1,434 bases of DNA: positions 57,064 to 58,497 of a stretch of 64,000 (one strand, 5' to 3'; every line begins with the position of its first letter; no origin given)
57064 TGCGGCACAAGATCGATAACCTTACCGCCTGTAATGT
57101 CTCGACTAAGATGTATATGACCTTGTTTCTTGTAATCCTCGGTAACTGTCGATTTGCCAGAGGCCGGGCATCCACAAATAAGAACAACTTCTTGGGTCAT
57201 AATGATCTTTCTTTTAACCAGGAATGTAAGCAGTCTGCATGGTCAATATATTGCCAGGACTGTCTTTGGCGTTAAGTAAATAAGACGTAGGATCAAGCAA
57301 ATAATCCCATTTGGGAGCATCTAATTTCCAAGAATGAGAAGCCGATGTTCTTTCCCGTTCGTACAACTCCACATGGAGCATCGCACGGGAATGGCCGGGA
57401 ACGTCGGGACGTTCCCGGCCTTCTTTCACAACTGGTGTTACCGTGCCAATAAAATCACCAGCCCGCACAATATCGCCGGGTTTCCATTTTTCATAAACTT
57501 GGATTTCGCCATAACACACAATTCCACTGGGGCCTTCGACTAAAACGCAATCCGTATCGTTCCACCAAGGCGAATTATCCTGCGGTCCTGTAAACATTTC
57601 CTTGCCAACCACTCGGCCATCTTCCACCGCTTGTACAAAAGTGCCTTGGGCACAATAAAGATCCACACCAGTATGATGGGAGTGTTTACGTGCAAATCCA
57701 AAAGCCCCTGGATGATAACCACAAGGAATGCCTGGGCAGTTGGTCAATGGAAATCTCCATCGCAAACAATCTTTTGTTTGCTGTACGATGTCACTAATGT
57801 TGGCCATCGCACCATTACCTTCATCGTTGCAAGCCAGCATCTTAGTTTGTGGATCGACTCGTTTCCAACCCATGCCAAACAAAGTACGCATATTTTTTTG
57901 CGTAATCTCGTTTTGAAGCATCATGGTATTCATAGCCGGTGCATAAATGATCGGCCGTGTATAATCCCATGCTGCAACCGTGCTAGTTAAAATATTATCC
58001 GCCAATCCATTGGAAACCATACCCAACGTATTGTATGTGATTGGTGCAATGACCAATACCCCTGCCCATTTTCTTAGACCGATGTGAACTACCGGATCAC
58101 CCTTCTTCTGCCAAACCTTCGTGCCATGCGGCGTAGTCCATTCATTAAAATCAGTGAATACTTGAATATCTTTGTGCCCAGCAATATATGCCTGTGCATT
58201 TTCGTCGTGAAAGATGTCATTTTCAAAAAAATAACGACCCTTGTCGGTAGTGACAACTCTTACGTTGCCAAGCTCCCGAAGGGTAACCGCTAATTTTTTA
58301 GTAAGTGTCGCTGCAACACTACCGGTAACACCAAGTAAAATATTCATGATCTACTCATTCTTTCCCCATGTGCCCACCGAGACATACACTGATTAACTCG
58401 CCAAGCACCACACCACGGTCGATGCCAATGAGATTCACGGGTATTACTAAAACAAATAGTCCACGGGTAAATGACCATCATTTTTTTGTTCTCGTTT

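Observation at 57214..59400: Split coenzyme-A genes: CoaB plus an HFCD (CoaC-like) flavoprotein fused to a degenerate M23 peptidase domain, with a duplicated Cys/Gly micro-ORF between them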

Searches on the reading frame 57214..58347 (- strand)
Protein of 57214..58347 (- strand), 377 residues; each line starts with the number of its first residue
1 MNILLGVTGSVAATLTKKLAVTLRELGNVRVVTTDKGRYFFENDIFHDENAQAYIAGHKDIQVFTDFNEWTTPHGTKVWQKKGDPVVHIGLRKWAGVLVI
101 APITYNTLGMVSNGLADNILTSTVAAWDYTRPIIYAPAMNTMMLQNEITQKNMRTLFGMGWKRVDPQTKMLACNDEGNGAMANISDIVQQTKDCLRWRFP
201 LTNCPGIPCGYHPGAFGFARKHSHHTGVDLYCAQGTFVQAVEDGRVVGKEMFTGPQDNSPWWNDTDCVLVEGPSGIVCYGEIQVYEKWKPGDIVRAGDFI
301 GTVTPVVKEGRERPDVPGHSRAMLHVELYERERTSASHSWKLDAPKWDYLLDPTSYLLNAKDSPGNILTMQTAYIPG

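Call 3: search_protein_families(library=pfam, proteins=[window:57214-58347:-], max_evalue=0.01)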
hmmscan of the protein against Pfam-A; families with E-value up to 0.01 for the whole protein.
window:57214-58347:- (377 aa): 2 families
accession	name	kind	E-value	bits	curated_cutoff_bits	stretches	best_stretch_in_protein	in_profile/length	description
PF02441.25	Flavoprotein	-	1.3e-24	87.1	22.7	1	1-193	1-160/162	Flavoprotein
PF01551.29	Peptidase_M23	-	2.8e-07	31.1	28.7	1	224-331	2-90/96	Peptidase family M23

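Call 11: find_homologous_proteins(query=window:57214-58347:-)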
Query window:57214-58347:- (377 aa): 1177 proteins with E <= 0.001 among 2445 candidates; the best 120 are listed.
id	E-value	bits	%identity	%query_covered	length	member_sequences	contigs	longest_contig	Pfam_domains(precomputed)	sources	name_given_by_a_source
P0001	1.1e-265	899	100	100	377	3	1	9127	PF01551.30,PF02441.25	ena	-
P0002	7.8e-220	748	81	100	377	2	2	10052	PF01551.30,PF02441.25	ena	-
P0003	3.4e-135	469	58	98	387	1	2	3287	PF01551.30,PF02441.25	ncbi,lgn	-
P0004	6.1e-132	458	60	95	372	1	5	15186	PF01551.30,PF02441.25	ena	-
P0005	1.0e-126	441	55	99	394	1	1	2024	PF02441.25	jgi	jgi:phosphopantothenoylcysteine decarboxylase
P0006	4.2e-123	429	56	95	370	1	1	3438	PF02441.25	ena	-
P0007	3.0e-122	427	54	99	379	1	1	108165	PF02441.25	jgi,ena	-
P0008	2.7e-118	414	54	96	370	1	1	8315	PF01551.30,PF02441.25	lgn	-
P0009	1.2e-117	411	52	97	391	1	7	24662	PF02441.25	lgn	-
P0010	2.3e-117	410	52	98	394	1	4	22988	PF02441.25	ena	-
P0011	2.7e-117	410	50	96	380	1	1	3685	PF02441.25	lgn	-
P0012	3.4e-117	410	52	99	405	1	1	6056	PF02441.25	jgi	jgi:phosphopantothenoylcysteine decarboxylase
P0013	1.3e-116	408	53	97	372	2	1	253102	PF02441.25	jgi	-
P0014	2.0e-116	407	52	98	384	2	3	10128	PF01551.30,PF02441.25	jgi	jgi:phosphopantothenoylcysteine decarboxylase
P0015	3.1e-116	407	52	97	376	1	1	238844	PF01551.30,PF02441.25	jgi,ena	-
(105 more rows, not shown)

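Call 12: find_related_loci(query=window:57214-58347:-, collection=viral_contigs, flank=6000)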
Query window:57214-58347:- (377 aa) in viral_contigs; peptide patterns used: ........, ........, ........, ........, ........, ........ (x = any residue, [..] = any of these).
3 stretches matched a pattern; 1 encode a relative of the query (tblastn E <= 1e-3); 1 distinct loci.
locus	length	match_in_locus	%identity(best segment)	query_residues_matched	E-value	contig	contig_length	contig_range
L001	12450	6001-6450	49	207-364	6e-36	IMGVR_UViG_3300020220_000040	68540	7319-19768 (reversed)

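Call 13: find_encoding_contigs(protein=P0002, flank=5000, max_places=3)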
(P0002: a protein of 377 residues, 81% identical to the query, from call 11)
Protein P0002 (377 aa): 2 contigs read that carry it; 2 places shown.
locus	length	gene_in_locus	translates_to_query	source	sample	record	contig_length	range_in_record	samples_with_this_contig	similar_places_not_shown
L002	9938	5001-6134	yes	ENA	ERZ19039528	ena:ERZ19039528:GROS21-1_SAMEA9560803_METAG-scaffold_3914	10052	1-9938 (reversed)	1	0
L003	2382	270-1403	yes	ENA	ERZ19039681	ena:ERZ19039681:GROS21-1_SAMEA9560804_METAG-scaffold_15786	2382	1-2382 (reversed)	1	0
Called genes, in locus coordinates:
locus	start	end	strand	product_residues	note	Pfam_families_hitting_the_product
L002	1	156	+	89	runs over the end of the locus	?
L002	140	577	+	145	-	-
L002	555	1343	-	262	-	PF14528:LAGLIDADG_3 (weak)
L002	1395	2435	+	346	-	PF03747:ADP_ribosyl_GH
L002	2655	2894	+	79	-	-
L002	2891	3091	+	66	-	-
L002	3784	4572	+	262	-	PF04127:DFP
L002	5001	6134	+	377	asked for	PF02441:Flavoprotein, PF01551:Peptidase_M23 (faint)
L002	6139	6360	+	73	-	-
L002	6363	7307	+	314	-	PF13671:AAA_33 (weak), PF00702:Hydrolase (faint), PF13419:HAD_2 (faint), PF08645:PNK3P, PF13242:Hydrolase_like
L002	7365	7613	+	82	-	-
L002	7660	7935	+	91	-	-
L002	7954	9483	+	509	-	PF01145:Band_7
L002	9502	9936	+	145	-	?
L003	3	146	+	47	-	?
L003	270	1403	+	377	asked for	PF02441:Flavoprotein, PF01551:Peptidase_M23 (faint)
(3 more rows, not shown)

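Call 14: find_encoding_contigs(protein=P0004, flank=5000, max_places=3)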
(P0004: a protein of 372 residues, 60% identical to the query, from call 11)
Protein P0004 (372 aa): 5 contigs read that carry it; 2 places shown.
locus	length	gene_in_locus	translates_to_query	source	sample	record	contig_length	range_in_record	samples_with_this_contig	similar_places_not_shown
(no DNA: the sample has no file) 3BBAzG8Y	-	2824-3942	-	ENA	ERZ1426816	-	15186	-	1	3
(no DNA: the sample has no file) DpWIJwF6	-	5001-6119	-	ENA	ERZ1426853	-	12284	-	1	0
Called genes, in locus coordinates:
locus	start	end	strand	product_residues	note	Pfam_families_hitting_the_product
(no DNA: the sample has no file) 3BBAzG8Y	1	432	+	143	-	?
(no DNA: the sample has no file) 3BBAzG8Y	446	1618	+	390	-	PF11104:PilM_2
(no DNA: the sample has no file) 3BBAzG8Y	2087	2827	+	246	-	PF04127:DFP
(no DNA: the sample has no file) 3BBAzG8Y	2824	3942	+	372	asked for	PF02441:Flavoprotein, PF01551:Peptidase_M23 (faint)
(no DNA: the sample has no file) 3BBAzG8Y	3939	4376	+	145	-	-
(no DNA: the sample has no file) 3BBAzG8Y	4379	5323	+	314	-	PF13671:AAA_33, PF08645:PNK3P, PF00702:Hydrolase (weak), PF13242:Hydrolase_like (weak)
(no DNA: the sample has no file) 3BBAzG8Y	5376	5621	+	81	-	-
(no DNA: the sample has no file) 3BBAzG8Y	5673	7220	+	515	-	PF01145:Band_7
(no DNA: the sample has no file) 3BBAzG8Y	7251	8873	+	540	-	PF01145:Band_7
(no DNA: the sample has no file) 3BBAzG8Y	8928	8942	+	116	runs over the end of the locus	-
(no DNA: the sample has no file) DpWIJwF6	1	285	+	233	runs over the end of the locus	-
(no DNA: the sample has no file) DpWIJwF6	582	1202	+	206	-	PF00293:NUDIX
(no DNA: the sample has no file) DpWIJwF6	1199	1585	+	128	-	-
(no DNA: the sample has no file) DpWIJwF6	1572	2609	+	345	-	PF03747:ADP_ribosyl_GH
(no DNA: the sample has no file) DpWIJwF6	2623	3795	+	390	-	PF11104:PilM_2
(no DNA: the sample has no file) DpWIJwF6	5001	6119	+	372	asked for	PF02441:Flavoprotein, PF01551:Peptidase_M23 (faint)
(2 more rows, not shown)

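Call 21: find_encoding_contigs(protein=P0007, flank=10000, max_places=1)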
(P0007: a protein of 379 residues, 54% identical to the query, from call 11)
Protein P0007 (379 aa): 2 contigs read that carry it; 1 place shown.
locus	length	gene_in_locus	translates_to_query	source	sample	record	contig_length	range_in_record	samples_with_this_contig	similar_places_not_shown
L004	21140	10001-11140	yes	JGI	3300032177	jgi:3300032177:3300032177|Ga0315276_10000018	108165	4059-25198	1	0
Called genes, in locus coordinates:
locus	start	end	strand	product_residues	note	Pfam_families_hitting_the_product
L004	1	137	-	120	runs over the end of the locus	-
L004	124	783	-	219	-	-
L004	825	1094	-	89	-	-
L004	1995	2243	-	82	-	-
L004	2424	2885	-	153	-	-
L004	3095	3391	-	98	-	-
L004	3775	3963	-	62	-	-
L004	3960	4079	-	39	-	-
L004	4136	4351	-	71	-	-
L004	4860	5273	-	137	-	-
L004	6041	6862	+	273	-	PF04055:Radical_SAM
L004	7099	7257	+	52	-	-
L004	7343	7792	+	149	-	-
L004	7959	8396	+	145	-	-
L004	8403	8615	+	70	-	-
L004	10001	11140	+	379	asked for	PF02441:Flavoprotein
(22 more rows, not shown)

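Call 22: find_encoding_contigs(protein=P0013, flank=10000, max_places=1)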
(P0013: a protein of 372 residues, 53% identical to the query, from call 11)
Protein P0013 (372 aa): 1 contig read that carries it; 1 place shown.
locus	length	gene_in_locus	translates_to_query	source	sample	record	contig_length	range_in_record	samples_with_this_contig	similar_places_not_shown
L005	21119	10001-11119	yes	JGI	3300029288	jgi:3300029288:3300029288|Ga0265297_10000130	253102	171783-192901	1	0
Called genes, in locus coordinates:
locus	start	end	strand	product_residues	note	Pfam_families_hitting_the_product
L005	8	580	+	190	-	PF01564:Spermine_synth (weak)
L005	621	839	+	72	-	-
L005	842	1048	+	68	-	-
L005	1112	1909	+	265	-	PF04055:Radical_SAM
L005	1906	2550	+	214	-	-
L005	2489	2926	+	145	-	PF19474:DUF6011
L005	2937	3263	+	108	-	PF27050:Phage_P22_Y8K6 (weak)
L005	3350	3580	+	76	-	-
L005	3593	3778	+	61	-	-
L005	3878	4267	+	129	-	-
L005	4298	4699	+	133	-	-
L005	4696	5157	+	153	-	-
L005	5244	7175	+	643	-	PF22745:Nlig-Ia (weak), PF01653:DNA_ligase_aden, PF03120:OB_DNA_ligase, PF14520:HHH_5 (faint), PF00533:BRCT, PF12738:PTCB-BRCT (faint)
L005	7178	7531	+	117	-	-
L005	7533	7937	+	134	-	-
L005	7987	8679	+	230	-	-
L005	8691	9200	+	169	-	PF18907:DUF5662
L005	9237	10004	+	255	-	PF04127:DFP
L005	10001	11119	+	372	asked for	PF02441:Flavoprotein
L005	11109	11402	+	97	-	-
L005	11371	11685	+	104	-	-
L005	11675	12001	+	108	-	PF02617:ClpS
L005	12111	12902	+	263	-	-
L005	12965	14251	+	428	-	-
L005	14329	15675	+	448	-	PF13175:AAA_15 (weak), PF13476:AAA_23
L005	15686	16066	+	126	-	-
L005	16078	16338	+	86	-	-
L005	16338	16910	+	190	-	-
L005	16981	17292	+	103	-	-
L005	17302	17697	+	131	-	-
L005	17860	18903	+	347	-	-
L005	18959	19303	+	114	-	-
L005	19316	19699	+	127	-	-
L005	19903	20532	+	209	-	-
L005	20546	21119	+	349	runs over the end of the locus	-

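Call 26: search_protein_families(library=phrogs, proteins=[window:57214-58347:-], max_evalue=0.1)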
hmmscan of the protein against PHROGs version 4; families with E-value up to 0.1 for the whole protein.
window:57214-58347:- (377 aa): 5 families
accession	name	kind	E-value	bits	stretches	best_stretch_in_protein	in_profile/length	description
phrog_6700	-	lysis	3.6e-06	25.2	1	220-306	2621-2699/2898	endolysin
phrog_7767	-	other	9.9e-06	26.4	1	221-303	17-91/194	metallo-endopeptidase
phrog_3084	-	lysis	1.3e-05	25.4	1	219-341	18-127/468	endolysin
phrog_6985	-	lysis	0.01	16.3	1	222-306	25-113/278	endolysin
phrog_880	-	lysis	0.045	14.1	1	216-305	21-106/435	endolysin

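Call 27: search_protein_families(library=ncbifam, proteins=[window:57214-58347:-], max_evalue=0.01)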
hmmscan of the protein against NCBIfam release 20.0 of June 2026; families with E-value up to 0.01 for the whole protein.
window:57214-58347:- (377 aa): 4 families
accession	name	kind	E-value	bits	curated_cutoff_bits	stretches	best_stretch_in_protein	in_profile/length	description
TIGR00521.1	coaBC_dfp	equivalog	1.9e-34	119.4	219.7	1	1-193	4-176/392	bifunctional phosphopantothenoylcysteine decarboxylase/phosphopantothenate--cysteine ligase CoaBC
TIGR02113.1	coaC_strep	equivalog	6.7e-33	114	261.4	1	82-193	64-175/177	phosphopantothenoylcysteine decarboxylase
NF006161.0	PRK08305.1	equivalog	0.0011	18.6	156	1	89-146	79-137/196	dipicolinate synthase subunit B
NF004799.0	PRK06148.1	subfamily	0.0056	14.7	1128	1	219-362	435-575/1015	hypothetical protein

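Call 28: predict_structure(alignment_id=A2)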
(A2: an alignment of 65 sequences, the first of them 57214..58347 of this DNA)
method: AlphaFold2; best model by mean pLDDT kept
length: 377 residues; sequences in the alignment: 65
mean_pLDDT: 94.0   pTM: 0.91
mean pLDDT of the five models: 94.0, 93.2, 93.2, 92.7, 92.7
residues with pLDDT >= 90: 316; 70-90: 53; 50-70: 7; < 50: 1
segments of 3 or more residues with pLDDT < 50: none
pLDDT, mean of each block of 10 residues (from residue 1): 96 95 97 92 77 84 92 84 92 97 97 97 97 97 95 98 94 83 98 98 97 96 96 98 98 90 95 98 98 98 96 94 98 93 96 98 97 64
secondary structure, 60 per line:
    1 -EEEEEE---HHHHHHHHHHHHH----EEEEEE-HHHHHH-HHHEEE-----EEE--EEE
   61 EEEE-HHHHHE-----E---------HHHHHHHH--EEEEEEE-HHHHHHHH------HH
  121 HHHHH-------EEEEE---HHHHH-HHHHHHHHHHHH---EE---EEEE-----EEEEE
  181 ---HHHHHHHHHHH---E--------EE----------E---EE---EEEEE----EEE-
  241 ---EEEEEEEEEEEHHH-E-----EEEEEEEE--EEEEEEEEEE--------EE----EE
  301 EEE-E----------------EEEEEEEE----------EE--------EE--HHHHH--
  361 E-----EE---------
elements in order: E2-7 H11-23 E28-33 H35-40 E45-47 E53-55 E58-64 H66-70 H87-94 E97-103 H105-112 H119-125 E133-137 H141-145 H147-158 E167-170 E176-180 H184-194 E228-232 E237-239 E244-254 E265-272 E275-284 E299-303 E322-329 H354-358
